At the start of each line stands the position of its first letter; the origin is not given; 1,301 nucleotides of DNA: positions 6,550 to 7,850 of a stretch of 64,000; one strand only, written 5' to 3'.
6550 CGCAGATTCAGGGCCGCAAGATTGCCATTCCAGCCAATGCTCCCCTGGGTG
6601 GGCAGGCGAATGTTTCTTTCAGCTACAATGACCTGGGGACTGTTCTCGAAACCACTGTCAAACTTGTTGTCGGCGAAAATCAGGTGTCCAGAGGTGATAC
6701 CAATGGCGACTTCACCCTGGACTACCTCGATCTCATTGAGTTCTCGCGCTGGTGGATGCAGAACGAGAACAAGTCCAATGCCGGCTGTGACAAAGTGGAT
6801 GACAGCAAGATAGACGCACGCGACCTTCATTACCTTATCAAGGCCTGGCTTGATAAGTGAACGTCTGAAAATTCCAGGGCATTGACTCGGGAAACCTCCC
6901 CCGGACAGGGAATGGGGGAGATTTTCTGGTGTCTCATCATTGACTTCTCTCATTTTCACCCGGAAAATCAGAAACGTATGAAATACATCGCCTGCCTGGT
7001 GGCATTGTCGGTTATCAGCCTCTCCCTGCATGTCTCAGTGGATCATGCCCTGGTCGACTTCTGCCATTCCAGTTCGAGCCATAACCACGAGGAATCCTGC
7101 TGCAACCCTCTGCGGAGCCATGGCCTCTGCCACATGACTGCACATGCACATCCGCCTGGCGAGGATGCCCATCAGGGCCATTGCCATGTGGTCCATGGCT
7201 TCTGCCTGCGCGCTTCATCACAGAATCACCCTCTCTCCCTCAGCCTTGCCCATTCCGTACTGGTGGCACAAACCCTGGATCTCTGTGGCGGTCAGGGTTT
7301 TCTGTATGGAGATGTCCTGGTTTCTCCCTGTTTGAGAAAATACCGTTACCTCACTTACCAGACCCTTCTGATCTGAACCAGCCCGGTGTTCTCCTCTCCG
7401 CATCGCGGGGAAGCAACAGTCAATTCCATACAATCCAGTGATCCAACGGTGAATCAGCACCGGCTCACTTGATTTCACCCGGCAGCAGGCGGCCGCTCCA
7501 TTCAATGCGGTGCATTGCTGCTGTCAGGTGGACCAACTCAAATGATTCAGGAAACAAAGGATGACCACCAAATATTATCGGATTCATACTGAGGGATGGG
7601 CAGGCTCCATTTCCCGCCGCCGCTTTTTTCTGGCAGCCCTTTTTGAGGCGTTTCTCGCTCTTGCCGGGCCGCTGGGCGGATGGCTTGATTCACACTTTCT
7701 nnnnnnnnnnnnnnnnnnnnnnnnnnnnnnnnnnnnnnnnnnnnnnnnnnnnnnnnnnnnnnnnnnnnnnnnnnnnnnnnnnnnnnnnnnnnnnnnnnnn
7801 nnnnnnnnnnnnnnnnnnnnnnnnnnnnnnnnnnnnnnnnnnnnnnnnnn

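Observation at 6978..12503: Compact heavy-metal RND efflux module: Cys/His-rich periplasmic protein, Tat-signal His-tract adaptor and CzcA-like pump, with no outer-membrane factor or regulator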

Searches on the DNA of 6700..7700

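Call 83: search_rna_families(source=window, start=6700, end=7700, threshold=evalue, max_evalue=5)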
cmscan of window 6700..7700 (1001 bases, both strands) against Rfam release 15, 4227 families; matches with E-value up to 5: 1.
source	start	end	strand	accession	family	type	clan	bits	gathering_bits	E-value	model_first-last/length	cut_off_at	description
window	7199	7250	-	RF01145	sR14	Gene; snRNA; snoRNA; CD-box;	-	11.9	38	2.4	1-54/54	no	Small nucleolar RNA sR14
